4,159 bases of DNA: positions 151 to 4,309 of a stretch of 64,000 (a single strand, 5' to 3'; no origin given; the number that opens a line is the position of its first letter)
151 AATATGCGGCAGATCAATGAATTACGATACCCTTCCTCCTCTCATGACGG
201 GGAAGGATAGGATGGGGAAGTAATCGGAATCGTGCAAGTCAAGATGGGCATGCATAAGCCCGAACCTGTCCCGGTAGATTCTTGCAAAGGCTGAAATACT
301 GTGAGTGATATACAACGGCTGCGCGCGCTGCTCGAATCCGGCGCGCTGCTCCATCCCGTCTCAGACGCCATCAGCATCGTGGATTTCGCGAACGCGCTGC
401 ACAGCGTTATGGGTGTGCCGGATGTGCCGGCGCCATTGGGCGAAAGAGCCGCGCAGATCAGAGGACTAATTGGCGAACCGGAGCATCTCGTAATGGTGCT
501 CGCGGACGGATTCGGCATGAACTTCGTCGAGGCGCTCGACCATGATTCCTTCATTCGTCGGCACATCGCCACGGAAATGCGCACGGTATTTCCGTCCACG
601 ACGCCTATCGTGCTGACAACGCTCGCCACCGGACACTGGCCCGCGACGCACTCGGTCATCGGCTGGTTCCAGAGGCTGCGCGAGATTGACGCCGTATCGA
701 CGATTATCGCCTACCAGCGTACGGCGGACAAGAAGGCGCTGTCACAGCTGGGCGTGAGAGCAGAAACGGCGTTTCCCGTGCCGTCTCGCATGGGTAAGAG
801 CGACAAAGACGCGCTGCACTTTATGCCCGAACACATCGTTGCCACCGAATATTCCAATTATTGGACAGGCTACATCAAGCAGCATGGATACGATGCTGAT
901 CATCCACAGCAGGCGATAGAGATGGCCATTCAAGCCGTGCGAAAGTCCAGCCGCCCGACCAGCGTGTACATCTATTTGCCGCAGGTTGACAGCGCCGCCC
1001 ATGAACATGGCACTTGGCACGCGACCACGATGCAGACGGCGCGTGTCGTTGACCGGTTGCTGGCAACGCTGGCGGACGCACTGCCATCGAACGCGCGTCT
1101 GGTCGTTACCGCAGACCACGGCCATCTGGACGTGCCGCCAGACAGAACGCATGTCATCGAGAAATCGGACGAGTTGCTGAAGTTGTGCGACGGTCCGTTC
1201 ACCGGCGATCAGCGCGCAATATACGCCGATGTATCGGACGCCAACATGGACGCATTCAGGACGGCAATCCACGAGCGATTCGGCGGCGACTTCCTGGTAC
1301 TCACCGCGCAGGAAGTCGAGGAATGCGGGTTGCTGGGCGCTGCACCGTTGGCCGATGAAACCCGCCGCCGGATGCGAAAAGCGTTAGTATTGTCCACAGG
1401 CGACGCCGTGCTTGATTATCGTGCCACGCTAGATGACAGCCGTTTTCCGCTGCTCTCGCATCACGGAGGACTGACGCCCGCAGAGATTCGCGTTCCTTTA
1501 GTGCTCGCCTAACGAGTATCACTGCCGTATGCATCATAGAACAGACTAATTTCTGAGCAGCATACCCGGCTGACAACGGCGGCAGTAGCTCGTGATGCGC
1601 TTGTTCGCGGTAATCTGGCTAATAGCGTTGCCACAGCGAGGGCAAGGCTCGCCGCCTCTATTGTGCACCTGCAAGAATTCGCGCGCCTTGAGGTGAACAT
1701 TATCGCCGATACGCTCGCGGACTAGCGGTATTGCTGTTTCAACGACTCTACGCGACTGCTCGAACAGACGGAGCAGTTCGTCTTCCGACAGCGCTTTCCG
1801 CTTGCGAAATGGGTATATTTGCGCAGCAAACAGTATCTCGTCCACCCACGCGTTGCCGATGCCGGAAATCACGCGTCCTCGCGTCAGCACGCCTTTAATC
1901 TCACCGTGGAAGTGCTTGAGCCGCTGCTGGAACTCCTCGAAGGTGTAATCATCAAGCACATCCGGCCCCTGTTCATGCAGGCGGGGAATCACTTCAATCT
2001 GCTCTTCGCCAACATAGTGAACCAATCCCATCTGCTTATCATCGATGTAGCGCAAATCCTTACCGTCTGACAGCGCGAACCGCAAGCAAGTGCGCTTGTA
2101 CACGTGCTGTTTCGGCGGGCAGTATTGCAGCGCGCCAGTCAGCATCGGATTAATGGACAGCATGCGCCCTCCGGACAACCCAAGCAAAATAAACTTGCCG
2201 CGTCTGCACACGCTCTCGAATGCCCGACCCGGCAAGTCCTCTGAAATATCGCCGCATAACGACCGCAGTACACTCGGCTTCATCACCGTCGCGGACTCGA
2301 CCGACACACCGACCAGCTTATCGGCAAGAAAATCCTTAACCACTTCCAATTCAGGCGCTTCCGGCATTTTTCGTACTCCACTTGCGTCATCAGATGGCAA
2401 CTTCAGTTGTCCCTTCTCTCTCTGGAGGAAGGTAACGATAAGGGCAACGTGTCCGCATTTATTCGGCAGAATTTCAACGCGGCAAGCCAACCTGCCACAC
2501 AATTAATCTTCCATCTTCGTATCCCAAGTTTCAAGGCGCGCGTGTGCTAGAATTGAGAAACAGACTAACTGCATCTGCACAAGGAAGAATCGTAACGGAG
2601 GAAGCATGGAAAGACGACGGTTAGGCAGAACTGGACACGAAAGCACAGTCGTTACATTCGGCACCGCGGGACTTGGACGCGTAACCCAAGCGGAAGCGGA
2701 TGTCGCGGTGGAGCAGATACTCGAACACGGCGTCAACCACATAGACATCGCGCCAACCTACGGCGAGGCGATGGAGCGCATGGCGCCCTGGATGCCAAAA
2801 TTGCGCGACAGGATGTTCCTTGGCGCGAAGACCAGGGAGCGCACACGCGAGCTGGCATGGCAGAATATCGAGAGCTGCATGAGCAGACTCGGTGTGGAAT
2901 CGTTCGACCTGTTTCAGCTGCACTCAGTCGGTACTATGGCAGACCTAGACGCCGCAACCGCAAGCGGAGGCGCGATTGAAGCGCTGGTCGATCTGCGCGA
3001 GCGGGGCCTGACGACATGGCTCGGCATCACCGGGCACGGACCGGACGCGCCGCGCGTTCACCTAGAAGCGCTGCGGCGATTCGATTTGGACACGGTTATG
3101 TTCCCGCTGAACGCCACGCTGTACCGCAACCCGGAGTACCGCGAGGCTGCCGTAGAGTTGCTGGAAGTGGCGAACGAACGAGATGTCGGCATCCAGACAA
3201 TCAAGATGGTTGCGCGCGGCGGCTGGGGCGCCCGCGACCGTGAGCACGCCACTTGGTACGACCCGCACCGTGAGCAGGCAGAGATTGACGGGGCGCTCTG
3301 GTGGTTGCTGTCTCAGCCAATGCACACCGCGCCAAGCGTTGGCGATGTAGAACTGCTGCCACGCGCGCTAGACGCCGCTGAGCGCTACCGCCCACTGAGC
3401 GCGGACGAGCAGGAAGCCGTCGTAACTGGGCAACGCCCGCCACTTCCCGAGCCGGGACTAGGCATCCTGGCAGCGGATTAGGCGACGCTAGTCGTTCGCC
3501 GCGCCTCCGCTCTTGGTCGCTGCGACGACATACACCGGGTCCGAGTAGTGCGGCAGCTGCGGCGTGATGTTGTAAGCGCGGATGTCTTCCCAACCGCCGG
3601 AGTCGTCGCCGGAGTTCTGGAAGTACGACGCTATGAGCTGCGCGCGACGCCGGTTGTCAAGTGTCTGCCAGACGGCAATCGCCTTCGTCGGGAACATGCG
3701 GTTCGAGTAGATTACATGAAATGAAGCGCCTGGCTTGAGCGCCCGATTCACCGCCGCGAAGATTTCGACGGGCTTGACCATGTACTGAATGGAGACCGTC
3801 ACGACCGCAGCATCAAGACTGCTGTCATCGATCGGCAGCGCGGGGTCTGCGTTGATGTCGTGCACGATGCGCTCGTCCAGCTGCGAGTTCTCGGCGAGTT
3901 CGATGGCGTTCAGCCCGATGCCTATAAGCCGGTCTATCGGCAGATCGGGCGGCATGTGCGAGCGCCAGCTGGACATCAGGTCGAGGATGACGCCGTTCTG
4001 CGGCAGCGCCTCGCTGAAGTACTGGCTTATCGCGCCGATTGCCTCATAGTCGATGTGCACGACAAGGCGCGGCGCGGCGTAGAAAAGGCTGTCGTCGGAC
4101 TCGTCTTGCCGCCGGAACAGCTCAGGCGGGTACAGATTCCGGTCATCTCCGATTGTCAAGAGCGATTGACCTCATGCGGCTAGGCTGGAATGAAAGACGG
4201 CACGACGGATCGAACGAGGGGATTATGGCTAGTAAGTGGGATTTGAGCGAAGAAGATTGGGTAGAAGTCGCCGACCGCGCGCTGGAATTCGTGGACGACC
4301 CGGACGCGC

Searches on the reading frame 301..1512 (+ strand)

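Call 57: search_protein_families(library=pfam, proteins=[window:301-1512:+], max_evalue=0.001)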
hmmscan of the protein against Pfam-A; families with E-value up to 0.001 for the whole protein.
window:301-1512:+ (403 aa): 3 families
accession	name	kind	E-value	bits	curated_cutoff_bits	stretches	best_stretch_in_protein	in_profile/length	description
PF01663.27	Phosphodiest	-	2.2e-24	87.1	23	1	63-287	1-231/342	Type I phosphodiesterase / nucleotide pyrophosphatase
PF08665.17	PglZ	-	0.00011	22.6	25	1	205-276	99-173/179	PglZ domain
PF01676.23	Metalloenzyme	-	0.0003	20.8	24.3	1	206-278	135-205/252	Metalloenzyme superfamily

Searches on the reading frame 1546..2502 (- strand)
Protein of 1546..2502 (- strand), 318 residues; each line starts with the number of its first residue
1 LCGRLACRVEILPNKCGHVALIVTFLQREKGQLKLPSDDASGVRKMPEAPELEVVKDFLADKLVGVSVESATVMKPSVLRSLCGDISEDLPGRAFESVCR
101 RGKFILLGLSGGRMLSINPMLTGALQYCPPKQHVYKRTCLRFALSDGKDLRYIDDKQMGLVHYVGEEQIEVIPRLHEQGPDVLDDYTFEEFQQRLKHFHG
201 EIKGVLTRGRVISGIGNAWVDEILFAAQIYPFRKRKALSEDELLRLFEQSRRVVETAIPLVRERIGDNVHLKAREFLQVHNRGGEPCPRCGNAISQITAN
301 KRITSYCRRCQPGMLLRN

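Call 57: search_protein_families(library=pfam, proteins=[window:1546-2502:-], max_evalue=0.001)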
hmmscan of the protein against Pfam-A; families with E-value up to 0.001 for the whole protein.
window:1546-2502:- (318 aa): 3 families
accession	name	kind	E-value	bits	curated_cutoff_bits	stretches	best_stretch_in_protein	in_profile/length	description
PF01149.29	Fapy_DNA_glyco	-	1.8e-20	74.1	25.5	1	46-159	1-115/117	Formamidopyrimidine-DNA glycosylase N-terminal domain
PF06831.19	H2TH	-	3.8e-14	52.9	34.7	1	183-259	7-83/93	Formamidopyrimidine-DNA glycosylase H2TH domain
PF06827.20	zf-FPG_IleRS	-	6.6e-08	32.7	21.3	1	284-312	1-29/30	Zinc finger found in FPG and IleRS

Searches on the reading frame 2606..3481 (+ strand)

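Call 57: search_protein_families(library=pfam, proteins=[window:2606-3481:+], max_evalue=0.001)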
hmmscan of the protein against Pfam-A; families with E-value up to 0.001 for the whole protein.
window:2606-3481:+ (291 aa): 1 family
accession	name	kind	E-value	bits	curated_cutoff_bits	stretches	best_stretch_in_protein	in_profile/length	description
PF00248.27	Aldo_ket_red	-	4.5e-17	62.5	24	1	16-220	2-210/291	Aldo/keto reductase family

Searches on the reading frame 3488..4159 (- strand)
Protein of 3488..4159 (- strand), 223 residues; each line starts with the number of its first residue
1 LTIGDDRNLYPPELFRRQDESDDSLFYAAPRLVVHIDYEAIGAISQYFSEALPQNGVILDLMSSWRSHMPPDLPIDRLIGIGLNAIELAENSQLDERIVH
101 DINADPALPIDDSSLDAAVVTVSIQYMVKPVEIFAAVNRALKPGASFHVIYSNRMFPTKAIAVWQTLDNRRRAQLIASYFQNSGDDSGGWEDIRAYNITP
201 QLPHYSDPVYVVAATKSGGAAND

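Call 57: search_protein_families(library=pfam, proteins=[window:3488-4159:-], max_evalue=0.001)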
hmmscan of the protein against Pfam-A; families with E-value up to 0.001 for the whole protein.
window:3488-4159:- (223 aa): 1 family
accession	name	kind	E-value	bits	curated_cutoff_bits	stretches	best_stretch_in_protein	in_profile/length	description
PF08241.18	Methyltransf_11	-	9.1e-05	23.5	21.2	1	86-147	31-93/95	Methyltransferase domain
